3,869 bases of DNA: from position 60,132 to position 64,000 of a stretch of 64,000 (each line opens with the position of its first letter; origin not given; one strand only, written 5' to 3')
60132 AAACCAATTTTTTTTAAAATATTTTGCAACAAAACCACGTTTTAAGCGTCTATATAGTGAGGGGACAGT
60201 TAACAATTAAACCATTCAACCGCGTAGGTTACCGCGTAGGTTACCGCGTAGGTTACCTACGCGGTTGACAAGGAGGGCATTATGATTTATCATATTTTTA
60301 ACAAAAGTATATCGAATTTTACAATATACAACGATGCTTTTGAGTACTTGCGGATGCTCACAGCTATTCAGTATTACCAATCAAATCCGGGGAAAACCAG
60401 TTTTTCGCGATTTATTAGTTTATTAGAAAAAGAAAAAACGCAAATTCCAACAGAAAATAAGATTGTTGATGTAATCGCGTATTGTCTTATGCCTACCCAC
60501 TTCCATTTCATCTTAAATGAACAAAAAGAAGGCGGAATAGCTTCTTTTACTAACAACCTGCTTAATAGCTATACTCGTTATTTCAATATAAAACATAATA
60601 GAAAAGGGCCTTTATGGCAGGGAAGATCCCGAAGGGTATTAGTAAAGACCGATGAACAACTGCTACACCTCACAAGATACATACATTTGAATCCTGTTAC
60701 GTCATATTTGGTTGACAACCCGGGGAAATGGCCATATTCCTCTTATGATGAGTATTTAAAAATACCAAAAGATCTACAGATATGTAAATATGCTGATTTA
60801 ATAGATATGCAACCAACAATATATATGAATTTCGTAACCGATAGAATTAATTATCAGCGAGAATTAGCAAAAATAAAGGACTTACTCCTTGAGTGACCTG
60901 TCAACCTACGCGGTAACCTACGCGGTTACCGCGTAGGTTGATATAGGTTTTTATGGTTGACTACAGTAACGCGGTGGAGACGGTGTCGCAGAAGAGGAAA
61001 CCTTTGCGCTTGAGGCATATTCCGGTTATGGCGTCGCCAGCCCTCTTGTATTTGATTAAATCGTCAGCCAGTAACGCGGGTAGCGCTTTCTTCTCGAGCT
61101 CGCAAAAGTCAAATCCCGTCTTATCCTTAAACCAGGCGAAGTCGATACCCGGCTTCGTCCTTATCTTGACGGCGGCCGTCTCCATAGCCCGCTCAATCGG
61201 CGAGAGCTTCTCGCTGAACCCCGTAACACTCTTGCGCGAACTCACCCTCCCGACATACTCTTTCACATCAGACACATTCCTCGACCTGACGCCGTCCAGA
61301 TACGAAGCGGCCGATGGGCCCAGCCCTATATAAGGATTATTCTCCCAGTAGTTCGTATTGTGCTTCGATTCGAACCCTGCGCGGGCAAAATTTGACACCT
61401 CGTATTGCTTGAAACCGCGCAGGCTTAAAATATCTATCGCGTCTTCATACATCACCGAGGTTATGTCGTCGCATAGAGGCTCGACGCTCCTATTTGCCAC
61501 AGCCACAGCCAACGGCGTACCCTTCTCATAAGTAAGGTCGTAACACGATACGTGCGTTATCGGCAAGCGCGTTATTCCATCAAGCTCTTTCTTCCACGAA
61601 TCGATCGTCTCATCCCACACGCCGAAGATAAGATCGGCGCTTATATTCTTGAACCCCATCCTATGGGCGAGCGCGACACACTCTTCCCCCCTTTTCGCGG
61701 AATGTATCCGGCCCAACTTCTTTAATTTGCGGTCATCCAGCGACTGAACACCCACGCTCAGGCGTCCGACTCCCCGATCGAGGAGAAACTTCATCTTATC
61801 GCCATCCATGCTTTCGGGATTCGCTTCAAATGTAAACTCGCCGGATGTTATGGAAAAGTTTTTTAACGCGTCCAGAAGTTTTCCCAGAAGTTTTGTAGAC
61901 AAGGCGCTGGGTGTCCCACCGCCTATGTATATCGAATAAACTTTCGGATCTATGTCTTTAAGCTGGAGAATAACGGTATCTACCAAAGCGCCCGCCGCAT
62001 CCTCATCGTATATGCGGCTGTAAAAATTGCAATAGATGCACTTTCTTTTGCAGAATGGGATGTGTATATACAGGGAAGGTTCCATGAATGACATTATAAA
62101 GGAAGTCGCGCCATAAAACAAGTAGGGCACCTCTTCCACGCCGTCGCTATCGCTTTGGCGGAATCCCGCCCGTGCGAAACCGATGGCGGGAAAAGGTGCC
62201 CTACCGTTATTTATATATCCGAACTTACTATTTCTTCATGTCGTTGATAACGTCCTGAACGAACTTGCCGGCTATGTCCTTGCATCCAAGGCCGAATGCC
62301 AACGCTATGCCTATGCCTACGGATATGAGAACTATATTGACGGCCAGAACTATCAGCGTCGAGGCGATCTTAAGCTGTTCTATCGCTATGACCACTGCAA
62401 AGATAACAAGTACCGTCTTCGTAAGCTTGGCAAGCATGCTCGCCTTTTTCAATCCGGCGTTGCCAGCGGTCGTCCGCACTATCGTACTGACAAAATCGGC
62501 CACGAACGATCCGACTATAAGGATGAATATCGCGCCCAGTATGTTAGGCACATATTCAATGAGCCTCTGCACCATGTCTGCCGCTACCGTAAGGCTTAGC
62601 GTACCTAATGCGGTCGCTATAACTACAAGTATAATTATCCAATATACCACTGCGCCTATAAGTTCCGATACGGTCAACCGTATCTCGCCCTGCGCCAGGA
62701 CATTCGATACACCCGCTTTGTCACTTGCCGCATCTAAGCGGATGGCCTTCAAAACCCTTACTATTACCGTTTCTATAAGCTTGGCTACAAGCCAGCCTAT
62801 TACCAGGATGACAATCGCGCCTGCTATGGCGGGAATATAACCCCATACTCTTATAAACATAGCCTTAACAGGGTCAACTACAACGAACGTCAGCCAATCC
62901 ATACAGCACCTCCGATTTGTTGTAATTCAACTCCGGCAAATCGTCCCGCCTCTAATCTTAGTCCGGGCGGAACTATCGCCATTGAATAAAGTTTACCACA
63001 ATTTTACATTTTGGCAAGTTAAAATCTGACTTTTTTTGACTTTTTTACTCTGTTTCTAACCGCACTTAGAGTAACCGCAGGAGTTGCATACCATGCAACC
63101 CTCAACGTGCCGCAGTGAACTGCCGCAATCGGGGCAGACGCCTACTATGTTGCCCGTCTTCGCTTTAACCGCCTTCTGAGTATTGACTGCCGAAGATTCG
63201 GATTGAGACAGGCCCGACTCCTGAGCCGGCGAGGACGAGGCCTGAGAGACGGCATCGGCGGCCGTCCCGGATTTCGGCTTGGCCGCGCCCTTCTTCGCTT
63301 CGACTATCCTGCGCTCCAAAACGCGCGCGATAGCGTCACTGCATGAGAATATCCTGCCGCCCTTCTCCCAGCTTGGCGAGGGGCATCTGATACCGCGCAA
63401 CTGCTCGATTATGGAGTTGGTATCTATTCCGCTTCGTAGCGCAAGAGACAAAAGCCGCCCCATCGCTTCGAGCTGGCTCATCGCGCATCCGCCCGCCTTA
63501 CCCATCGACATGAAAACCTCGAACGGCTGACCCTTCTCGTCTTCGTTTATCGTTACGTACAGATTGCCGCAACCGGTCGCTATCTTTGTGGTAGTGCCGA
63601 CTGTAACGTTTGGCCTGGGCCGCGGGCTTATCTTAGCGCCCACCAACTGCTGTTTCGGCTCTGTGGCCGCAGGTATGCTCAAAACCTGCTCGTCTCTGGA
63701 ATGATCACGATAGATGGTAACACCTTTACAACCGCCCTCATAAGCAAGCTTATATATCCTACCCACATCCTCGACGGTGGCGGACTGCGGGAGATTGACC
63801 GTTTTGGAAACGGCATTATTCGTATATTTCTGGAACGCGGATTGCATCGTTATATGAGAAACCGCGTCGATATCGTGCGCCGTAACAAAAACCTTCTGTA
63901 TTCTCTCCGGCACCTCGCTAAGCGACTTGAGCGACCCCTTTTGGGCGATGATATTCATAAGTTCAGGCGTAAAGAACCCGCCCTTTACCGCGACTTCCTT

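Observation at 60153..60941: Complete RAYT/REP system: an AT-rich Y1 transposase gene bracketed by mirror-image REP clusters, with five more REP loci in the window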

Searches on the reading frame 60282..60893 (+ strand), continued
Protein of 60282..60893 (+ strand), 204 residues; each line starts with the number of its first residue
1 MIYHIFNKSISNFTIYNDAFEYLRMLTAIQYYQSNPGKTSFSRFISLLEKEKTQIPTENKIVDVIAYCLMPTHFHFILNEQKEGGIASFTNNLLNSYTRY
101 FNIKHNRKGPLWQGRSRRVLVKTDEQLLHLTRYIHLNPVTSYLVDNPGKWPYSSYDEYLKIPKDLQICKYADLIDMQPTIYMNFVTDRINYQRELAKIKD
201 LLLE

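Call 67: search_dna_similar(query=window:60282-60893:+, collection=plasmids, mode=protein, max_evalue=0.001, max_rows=12)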
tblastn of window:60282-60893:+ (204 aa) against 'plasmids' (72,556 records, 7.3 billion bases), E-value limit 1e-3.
Records with a match: 29; places in all: 32; records where one place covers at least 80% of the query: 1.
Best place of each record, by identity: <60% 29.
By first word of the organism name: Paraburkholderia 8; Skermanella 3; Pseudomonas 2; Legionella 2; Rhodospirillum 2; Burkholderia 1; Pseudoalteromonas 1; Aureibacter 1; Collinsella 1; Acetoanaerobium 1; and 7 more.
By predicted mobility (MOB-suite, as given by PLSDB): non-mobilizable 23; mobilizable 5; conjugative 1.
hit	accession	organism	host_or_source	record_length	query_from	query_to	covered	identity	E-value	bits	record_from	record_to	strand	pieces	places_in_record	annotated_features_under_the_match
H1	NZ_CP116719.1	Pseudomonas aeruginosa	Homo sapiens,urine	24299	62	202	69%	32.4%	2e-14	78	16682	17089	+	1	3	transposase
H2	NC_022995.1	Burkholderia sp. M701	-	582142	41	204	80%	26.3%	1e-9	64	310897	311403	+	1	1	transposase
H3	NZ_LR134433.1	Legionella adelaidensis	environmental,Cooling tower water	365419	64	200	67%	29.9%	1e-11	70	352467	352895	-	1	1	transposase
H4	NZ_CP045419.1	Pseudoalteromonas sp. THAF3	pure culture,Surface of a polyethylene ...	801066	62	155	46%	39.4%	1e-13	76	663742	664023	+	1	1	none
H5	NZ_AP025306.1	Aureibacter tunicatorum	-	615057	47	159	55%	31.3%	4e-7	57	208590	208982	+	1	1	hypothetical protein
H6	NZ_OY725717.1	Collinsella aerofaciens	-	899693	62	159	48%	34.0%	2e-7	58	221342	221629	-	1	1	transposase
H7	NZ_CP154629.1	Acetoanaerobium noterae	cell culture,Sludge of a digestion ...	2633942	57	167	54%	29.8%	2e-9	64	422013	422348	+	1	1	none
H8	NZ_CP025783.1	Iodobacter fluviatilis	whole organism,Glacial lake sediment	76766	62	156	47%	34.7%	3e-13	75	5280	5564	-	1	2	transposase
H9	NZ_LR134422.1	Legionella adelaidensis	environmental,Cooling tower water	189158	113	190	38%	41.2%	3e-7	57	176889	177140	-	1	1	hypothetical protein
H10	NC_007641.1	Rhodospirillum rubrum ATCC 11170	-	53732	59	155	48%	33.0%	3e-12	72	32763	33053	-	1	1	transposase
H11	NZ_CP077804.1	Rhodospirillum rubrum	cell culture,culture collection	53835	59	155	48%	33.0%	3e-12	72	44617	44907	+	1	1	transposase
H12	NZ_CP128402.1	Candidatus Chlorohelix allophototropha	Single colony of Candidatus Chlorohelix ...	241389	58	154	48%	32.7%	3e-6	54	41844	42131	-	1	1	transposase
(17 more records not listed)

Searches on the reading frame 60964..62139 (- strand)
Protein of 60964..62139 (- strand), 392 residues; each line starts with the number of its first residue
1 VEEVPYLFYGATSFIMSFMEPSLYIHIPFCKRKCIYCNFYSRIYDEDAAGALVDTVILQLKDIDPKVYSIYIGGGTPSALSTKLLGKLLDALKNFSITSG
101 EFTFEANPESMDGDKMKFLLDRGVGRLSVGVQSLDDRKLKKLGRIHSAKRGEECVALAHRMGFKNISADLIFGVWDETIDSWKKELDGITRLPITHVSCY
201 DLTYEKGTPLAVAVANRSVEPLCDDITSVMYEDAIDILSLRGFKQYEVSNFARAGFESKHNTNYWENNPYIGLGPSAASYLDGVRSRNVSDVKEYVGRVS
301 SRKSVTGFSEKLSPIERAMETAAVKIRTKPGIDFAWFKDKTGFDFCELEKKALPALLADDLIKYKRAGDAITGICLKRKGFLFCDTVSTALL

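Call 47: search_protein_families(library=pfam, proteins=[window:60964-62139:-], max_evalue=0.00001)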
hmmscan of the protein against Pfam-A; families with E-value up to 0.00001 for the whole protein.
window:60964-62139:- (392 aa): 1 family
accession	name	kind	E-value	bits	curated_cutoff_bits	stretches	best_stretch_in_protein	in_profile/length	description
PF04055.27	Radical_SAM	-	6e-21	75.8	29.5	1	24-184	1-161/166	Radical SAM superfamily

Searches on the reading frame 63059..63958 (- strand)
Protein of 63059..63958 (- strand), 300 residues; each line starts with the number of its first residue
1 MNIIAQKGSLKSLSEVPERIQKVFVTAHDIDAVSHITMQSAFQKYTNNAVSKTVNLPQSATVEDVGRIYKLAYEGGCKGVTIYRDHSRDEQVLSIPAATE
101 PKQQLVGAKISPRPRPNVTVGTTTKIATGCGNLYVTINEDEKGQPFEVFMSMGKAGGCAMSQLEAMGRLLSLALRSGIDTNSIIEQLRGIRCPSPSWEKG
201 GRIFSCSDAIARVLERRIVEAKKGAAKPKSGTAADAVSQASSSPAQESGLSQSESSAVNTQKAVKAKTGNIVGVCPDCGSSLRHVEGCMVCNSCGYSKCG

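Call 52: find_encoding_contigs(protein=window:63059-63958:-, flank=10000, max_places=2)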
Protein window:63059-63958:- (300 aa): no gene with exactly this product is on record in the collection.
